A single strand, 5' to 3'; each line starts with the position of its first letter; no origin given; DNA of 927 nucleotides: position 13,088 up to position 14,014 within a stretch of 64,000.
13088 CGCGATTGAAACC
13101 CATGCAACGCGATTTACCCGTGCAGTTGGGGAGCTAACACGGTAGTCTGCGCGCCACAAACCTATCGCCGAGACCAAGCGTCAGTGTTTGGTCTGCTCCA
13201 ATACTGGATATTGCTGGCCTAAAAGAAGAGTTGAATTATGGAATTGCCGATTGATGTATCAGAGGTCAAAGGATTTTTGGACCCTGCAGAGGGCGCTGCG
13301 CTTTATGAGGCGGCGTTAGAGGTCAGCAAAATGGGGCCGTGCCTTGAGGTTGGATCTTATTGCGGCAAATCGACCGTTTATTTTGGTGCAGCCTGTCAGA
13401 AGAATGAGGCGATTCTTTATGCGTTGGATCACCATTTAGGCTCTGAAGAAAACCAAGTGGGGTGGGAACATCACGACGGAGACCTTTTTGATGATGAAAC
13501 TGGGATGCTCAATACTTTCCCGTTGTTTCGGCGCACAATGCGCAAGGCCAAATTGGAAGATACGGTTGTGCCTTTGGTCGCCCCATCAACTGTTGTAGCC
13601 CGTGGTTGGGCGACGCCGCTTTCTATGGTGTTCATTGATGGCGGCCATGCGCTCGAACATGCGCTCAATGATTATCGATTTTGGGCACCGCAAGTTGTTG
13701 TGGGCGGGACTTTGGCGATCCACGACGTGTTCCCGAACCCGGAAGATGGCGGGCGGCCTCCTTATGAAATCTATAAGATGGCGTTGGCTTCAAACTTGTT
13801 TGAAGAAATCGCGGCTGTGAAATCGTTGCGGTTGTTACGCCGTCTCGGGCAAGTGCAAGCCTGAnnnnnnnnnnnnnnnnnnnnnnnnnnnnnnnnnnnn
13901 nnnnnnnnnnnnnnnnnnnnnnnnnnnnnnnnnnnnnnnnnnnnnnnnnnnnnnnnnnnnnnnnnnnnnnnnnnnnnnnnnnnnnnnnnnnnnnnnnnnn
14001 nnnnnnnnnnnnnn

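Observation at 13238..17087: GT4 + two different SAM O-methyltransferases + alpha/alpha-barrel protein: an MMP-like (polymethylated polysaccharide) cluster in a proteobacterium?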

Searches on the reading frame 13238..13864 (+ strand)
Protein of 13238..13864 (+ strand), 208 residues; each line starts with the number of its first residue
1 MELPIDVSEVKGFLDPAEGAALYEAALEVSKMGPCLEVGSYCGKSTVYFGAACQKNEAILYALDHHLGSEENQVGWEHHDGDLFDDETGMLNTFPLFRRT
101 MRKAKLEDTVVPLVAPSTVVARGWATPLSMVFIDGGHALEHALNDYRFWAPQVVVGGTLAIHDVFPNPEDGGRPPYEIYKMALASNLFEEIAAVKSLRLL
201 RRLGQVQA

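Call 3: search_protein_families(library=pfam, proteins=[window:13238-13864:+], max_evalue=0.01)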
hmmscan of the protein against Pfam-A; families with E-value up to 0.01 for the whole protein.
window:13238-13864:+ (208 aa): 1 family
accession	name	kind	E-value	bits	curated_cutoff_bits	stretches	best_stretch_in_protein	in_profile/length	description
PF13578.12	Methyltransf_24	-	7.4e-21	75.5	26.3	1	36-164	1-105/105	Methyltransferase domain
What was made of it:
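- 13238..13864 (+): MeT1 homologue: the 1-O-methyltransferase that caps the reducing end. It is convergent with mmpH, and their 3' ends overlap by 30 nt. Pfam Methyltransf_24 7.4e-21 (call 3).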

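Call 4: search_protein_families(library=ncbifam, proteins=[window:13238-13864:+], max_evalue=0.01)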
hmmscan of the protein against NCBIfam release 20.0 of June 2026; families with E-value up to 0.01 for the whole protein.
window:13238-13864:+ (208 aa): 0 families

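Call 6: search_solved_structures(query=window:13238-13864:+, max_evalue=1, show_alignments=2)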
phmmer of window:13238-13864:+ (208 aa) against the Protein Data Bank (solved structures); distinct sequences matched with E-value up to 1: 1.
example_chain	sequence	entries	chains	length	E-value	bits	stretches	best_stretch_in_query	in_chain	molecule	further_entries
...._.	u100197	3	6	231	5.6e-60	206.1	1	9-204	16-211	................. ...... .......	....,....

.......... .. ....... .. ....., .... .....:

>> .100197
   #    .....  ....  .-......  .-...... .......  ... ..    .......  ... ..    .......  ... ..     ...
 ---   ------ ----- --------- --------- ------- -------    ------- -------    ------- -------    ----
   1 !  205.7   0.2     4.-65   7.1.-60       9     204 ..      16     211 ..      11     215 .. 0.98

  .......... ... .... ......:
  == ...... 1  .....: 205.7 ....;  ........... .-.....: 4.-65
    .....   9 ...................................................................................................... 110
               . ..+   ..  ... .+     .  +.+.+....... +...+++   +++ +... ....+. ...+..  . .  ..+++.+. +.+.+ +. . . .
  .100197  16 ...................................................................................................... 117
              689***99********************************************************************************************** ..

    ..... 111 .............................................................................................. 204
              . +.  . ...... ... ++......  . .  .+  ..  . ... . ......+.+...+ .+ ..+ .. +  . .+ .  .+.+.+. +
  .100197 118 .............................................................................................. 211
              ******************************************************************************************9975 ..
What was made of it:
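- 13238..13864 (+): The only PDB hit is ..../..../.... (M. hassiacum MeT1), E=5.6e-60 over residues 9-204 (call 6).
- On MMP biosynthesis cluster (MeT1-MmpH-MeT3-ManT): The only PDB match is MeT1 (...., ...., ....), E=5.6e-60 (call 6).
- MeT1 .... at 5.6e-60, the only hit (call 6).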
